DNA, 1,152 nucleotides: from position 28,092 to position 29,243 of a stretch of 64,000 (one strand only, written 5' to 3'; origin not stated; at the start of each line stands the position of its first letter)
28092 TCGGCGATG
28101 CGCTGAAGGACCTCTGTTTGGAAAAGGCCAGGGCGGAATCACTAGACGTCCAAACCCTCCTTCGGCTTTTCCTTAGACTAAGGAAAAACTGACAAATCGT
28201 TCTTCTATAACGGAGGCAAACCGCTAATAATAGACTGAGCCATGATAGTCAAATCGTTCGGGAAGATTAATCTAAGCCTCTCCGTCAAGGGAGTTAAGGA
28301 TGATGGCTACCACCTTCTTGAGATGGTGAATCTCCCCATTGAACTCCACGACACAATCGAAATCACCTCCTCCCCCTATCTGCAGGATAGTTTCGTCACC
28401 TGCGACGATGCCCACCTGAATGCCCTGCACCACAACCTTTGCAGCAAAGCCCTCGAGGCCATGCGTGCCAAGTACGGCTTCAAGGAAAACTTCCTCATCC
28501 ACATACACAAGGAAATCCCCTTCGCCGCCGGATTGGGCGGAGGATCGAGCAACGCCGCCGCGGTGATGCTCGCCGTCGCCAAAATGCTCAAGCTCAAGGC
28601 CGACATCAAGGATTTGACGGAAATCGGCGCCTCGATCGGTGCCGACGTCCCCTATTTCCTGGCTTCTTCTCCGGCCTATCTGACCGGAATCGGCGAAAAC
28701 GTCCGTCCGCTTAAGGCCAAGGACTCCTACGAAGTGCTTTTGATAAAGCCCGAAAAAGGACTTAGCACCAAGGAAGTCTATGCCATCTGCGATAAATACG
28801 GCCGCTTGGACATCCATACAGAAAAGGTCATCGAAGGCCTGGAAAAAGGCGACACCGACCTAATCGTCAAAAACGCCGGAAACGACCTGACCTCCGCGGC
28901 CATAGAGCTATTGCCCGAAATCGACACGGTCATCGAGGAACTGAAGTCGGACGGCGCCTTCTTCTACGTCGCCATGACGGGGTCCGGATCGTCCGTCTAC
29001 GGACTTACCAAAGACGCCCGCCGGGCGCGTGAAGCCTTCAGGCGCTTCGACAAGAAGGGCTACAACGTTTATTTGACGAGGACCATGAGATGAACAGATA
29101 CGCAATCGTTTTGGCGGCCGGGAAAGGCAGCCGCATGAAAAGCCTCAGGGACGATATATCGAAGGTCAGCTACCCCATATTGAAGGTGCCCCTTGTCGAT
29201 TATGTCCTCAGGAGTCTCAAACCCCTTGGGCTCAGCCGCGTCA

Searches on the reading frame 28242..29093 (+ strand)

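Call 12: search_protein_families(library=pfam, proteins=[window:28242-29093:+])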
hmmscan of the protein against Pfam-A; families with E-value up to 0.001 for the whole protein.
window:28242-29093:+ (283 aa): 3 families
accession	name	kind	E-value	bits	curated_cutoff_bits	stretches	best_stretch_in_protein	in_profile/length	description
PF00288.32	GHMP_kinases_N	-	1.8e-15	57.4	22.3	1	65-140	1-84/87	GHMP kinases N terminal domain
PF08544.19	GHMP_kinases_C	-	3.9e-12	46.8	21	1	197-274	2-84/85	GHMP kinases C terminal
PF22700.2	MVD-like_N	-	5.2e-07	29.9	27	1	35-128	33-127/157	Diphosphomevalonate decarboxylase-like N-terminal domain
